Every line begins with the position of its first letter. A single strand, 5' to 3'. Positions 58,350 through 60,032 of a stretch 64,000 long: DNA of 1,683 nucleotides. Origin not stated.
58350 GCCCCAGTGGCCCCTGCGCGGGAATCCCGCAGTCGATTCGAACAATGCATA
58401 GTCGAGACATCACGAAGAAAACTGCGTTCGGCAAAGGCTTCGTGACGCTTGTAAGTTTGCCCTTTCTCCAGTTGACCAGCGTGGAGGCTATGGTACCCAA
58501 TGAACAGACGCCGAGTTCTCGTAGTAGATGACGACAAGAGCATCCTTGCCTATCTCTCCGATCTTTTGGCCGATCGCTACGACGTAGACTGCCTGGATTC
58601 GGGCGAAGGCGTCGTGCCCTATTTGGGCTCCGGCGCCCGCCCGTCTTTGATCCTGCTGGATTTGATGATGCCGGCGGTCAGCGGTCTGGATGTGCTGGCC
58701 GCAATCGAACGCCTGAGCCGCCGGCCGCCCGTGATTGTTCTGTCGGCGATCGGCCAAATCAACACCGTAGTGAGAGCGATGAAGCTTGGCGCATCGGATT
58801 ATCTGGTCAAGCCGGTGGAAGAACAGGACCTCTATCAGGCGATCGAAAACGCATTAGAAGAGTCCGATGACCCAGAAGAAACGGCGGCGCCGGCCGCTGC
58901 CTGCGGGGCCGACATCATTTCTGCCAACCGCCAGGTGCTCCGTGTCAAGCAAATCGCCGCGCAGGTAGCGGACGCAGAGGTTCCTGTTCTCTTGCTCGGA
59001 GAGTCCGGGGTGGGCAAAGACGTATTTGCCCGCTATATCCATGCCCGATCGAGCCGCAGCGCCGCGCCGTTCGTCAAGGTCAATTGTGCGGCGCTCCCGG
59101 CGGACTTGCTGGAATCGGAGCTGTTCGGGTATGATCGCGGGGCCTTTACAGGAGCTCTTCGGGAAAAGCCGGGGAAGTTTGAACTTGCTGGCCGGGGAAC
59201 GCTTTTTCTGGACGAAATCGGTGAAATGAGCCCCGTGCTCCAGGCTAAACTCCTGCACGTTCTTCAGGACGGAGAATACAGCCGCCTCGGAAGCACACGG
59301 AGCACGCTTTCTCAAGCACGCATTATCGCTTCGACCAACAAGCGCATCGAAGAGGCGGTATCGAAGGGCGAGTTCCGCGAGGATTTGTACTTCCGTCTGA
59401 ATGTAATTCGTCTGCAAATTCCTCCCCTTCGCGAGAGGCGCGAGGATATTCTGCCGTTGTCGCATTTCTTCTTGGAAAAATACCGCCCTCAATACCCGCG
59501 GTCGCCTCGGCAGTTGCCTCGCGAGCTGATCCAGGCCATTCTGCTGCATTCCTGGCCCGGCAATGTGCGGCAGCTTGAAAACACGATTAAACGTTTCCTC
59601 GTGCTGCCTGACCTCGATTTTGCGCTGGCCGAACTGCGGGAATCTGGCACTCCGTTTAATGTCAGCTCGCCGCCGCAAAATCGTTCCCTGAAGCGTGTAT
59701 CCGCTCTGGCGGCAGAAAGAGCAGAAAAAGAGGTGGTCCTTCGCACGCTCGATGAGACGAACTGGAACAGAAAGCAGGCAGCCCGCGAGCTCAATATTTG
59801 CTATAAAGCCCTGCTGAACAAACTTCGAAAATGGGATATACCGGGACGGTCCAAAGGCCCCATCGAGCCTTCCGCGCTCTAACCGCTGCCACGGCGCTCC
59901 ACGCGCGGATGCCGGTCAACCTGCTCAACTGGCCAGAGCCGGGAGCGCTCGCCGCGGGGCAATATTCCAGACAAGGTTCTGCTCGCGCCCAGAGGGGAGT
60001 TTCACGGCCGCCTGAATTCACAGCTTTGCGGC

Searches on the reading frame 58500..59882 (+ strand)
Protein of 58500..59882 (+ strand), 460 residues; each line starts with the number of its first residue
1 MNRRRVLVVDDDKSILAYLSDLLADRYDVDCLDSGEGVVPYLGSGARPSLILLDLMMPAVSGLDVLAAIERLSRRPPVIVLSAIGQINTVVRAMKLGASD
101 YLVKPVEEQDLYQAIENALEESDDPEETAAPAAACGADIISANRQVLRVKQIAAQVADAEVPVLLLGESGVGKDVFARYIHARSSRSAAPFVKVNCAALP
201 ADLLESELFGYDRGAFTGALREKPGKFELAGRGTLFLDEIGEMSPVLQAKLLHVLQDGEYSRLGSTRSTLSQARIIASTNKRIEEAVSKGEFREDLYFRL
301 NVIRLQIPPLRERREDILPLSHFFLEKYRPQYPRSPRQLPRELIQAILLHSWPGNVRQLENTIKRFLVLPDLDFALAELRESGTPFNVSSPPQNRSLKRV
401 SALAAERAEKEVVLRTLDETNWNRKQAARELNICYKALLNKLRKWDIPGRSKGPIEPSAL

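Call 9: search_protein_families(library=pfam, proteins=[window:58500-59882:+], max_evalue=0.001)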
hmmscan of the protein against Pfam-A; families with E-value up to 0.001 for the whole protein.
window:58500-59882:+ (460 aa): 8 families
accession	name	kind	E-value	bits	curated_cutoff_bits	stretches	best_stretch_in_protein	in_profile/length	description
PF00158.32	Sigma54_activat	-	4.7e-65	218.8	20.2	1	139-305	1-167/168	Sigma-54 interaction domain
PF00072.30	Response_reg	-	2.2e-24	86.2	30.2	1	6-116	1-111/111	Response regulator receiver domain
PF14532.12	Sigma54_activ_2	-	2.2e-22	80.2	25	1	145-310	6-138/138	Sigma-54 interaction domain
PF25601.1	AAA_lid_14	-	4.5e-17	62.1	27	1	311-370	1-60/87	AAA+ ATPase lid domain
PF02954.25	HTH_8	-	1.7e-08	34.5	22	1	406-445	3-42/42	Bacterial regulatory protein, Fis family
PF07728.20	AAA_5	-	3.6e-07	30.7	22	1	162-283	1-125/139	AAA domain (dynein-related subfamily)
PF00004.35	AAA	-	0.00021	22.2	21.2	1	163-298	1-129/131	ATPase family associated with various cellular activities (AAA)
PF01078.27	Mg_chelatase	-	0.00043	20.2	20.3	0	218-259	93-134/207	Magnesium chelatase, subunit ChlI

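Call 29: find_homologous_proteins(query=window:58500-59882:+, max_evalue=1e-50)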
Query window:58500-59882:+ (460 aa): 7992 proteins with E <= 1e-50 among 8000 candidates; the best 120 are listed.
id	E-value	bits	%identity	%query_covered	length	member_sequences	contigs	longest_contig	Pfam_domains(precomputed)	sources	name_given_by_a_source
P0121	4.6e-297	1003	100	100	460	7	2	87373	PF00158.33,PF25601.2,PF02954.26,PF14532.13,PF07728.21,PF00072.31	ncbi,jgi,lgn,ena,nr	ncbi:MAG TPA: sigma-54 dependent transcriptional regulator [Bryobacterales bacterium]|jgi:two-compon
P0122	6.1e-202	689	70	98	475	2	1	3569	PF00158.33,PF25601.2,PF02954.26,PF14532.13,PF07728.21,PF00072.31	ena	-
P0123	9.9e-180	616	63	98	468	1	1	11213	PF00158.33,PF25601.2,PF02954.26,PF14532.13,PF07728.21,PF00072.31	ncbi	-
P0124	9.2e-177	606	64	97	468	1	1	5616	PF00158.33,PF25601.2,PF02954.26,PF14532.13,PF07728.21,PF00072.31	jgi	jgi:two-component system, NtrC family, response regulator AtoC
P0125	1.3e-175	603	62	98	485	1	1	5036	PF00158.33,PF25601.2,PF02954.26,PF14532.13,PF07728.21,PF00072.31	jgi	jgi:two-component system response regulator AtoC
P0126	2.4e-175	602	62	98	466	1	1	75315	PF00158.33,PF25601.2,PF02954.26,PF14532.13,PF07728.21,PF00072.31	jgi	jgi:two-component system response regulator AtoC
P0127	4.4e-175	601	62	99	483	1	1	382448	PF00158.33,PF25601.2,PF02954.26,PF14532.13,PF07728.21,PF00072.31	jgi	jgi:DNA-binding NtrC family response regulator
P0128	8.5e-175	600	64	97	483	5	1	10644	PF00158.33,PF25601.2,PF02954.26,PF14532.13,PF07728.21,PF00072.31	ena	-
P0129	9.7e-175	600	63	98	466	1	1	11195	PF00158.33,PF25601.2,PF02954.26,PF14532.13,PF00072.31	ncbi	-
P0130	3.1e-174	598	61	98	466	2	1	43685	PF00158.33,PF25601.2,PF02954.26,PF14532.13,PF07728.21,PF00072.31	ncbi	-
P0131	1.4e-173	596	64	95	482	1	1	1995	PF00158.33,PF25601.2,PF02954.26,PF14532.13,PF07728.21,PF00072.31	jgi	jgi:two-component system response regulator AtoC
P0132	1.9e-173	596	63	97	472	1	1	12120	PF00158.33,PF25601.2,PF02954.26,PF14532.13,PF07728.21,PF00072.31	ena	-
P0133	2.1e-173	595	62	98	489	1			PF00158.33,PF25601.2,PF02954.26,PF14532.13,PF07728.21,PF00072.31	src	-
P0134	4.2e-173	594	62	98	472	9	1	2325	PF00158.33,PF25601.2,PF02954.26,PF14532.13,PF07728.21,PF00072.31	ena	-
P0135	4.7e-173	594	62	97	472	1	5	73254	PF00158.33,PF25601.2,PF02954.26,PF14532.13,PF07728.21,PF00072.31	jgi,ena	jgi:two-component system response regulator AtoC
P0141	5.7e-172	591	63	96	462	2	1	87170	PF00158.33,PF25601.2,PF02954.26,PF14532.13,PF07728.21,PF00072.31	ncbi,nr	ncbi:MAG TPA: sigma-54 dependent transcriptional regulator [Bryobacteraceae bacterium]|nr:sigma-54 d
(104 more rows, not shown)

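Call 30: find_encoding_contigs(protein=P0122, flank=4000, max_places=2)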
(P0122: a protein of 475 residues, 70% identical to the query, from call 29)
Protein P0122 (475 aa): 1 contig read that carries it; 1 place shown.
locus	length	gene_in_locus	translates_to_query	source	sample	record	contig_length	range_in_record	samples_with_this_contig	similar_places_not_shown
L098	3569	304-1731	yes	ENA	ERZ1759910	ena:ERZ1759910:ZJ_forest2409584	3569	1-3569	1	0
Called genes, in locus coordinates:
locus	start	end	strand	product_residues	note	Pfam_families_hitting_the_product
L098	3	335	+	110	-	?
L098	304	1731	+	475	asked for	PF00072:Response_reg, PF00158:Sigma54_activat, PF14532:Sigma54_activ_2, PF07728:AAA_5 (weak), PF25601:AAA_lid_14, PF02954:HTH_8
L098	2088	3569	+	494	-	?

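Call 31: find_encoding_contigs(protein=P0123, flank=4000, max_places=2)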
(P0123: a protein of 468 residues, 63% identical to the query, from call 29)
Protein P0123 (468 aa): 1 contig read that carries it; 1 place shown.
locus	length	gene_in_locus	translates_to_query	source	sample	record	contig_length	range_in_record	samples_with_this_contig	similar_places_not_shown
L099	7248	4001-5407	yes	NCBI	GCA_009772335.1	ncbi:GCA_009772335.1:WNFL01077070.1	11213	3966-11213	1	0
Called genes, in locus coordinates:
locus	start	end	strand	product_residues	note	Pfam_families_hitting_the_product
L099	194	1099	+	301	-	-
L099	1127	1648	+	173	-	-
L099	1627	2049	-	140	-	PF07228:SpoIIE (weak)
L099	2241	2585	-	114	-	PF13581:HATPase_c_2, PF02518:HATPase_c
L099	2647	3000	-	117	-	PF01740:STAS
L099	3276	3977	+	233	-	PF00512:HisKA (weak)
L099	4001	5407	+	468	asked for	PF00072:Response_reg, PF00158:Sigma54_activat, PF14532:Sigma54_activ_2, PF07728:AAA_5 (weak), PF25601:AAA_lid_14, PF02954:HTH_8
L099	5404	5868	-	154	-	PF04545:Sigma70_r4 (weak), PF08281:Sigma70_r4_2 (weak)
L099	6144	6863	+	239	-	PF07730:HisKA_3, PF02518:HATPase_c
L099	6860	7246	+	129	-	?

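Call 32: find_encoding_contigs(protein=P0141, flank=4000, max_places=2)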
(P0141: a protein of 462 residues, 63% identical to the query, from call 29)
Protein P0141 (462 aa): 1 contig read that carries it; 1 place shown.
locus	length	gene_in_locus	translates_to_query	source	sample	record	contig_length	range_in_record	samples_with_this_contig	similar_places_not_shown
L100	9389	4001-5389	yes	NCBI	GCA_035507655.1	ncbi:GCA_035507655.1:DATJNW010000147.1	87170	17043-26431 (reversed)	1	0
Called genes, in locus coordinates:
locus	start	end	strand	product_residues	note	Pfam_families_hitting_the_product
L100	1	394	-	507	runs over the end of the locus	PF01487:DHquinase_I, PF08501:Shikimate_dh_N, PF18317:SDH_C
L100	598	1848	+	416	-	PF02746:MR_MLE_N, PF13378:MR_MLE_C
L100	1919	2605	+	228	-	PF02641:DUF190, PF00543:P-II (faint), PF02641:DUF190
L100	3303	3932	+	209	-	PF00512:HisKA (weak)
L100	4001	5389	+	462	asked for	PF00072:Response_reg, PF00158:Sigma54_activat, PF14532:Sigma54_activ_2, PF07728:AAA_5 (weak), PF25601:AAA_lid_14, PF02954:HTH_8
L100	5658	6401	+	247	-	PF07730:HisKA_3, PF02518:HATPase_c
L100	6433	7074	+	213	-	PF00072:Response_reg, PF00196:GerE, PF08281:Sigma70_r4_2 (weak)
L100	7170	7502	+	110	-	PF00581:Rhodanese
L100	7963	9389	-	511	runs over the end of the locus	PF02142:MGS, PF01808:AICARFT_IMPCHas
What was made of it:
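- Orthologues of the window's activator at 60-70% identity are not next to polysaccharide genes (calls 30-32).
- Tried and rejected: The 60-70% relatives keep the small upstream gene but are not next to polysaccharide genes (calls 30-32).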

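Call 33: search_protein_families(library=ncbifam, proteins=[window:58500-59882:+], max_evalue=0.001)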
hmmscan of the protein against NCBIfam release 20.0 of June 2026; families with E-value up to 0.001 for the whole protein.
window:58500-59882:+ (460 aa): 108 families (the best 25 are shown)
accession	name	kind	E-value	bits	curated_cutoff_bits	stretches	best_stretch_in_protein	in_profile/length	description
NF008469.0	PRK11361.1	equivalog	3.4e-106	355.7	714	1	3-447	4-456/461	acetoacetate metabolism transcriptional regulator AtoC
TIGR01818.1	ntrC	equivalog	6.9e-103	344.9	558.6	1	6-370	1-367/463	nitrogen regulation protein NR(I)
TIGR01817.1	nifA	equivalog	4.5e-97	326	528.85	1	108-447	167-529/534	nif-specific transcriptional activator NifA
TIGR02915.1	PEP_resp_reg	equivalog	5.7e-93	312.2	502.6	1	6-447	1-444/445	PEP-CTERM-box response regulator transcription factor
NF041946.1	LuxO_transreg_Vib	equivalog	1.1e-91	308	800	1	9-374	2-370/463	quorum-sensing sigma-54 dependent transcriptional regulator LuxO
NF007689.0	PRK10365.1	equivalog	3.7e-90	302.8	760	1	5-443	7-440/441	sigma-54-dependent response regulator transcription factor ZraR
NF050807.1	TransRegFlbDCaul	equivalog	5.5e-90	302.4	750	1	42-447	40-440/454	sigma-54-dependent transcriptional regulator FlbD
NF041552.1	TF_PrdR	equivalog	6.1e-90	302.2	795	1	138-445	268-576/577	sigma-54 dependent transcriptional regulator PrdR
NF049963.1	RespRegFlgRCampy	domain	9.5e-90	301.5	750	1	49-447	46-429/429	fla regulon two-component system response regulator FlgR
NF003451.0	PRK05022.1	equivalog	4.1e-89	299.6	476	1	106-442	159-504/512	nitric oxide reductase transcriptional regulator NorR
NF011695.0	PRK15115.1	equivalog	4.9e-88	295.8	763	1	5-369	8-367/445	two-component system response regulator GlrR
NF038308.1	RNA_repair_RtcR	equivalog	3.6e-86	290.1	650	1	88-444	124-515/530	RNA repair transcriptional activator RtcR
NF008176.1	PRK10923.1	equivalog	4.4e-86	289.3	620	1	1-369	1-370/469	nitrogen regulation protein NR(I)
NF051870.1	NAssimRespRegNtrX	equivalog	2.2e-83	280.6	600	1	5-373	3-371/452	nitrogen assimilation response regulator NtrX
NF008085.0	PRK10820.1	equivalog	8.7e-75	252.3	576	1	138-450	205-515/520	transcriptional regulator TyrR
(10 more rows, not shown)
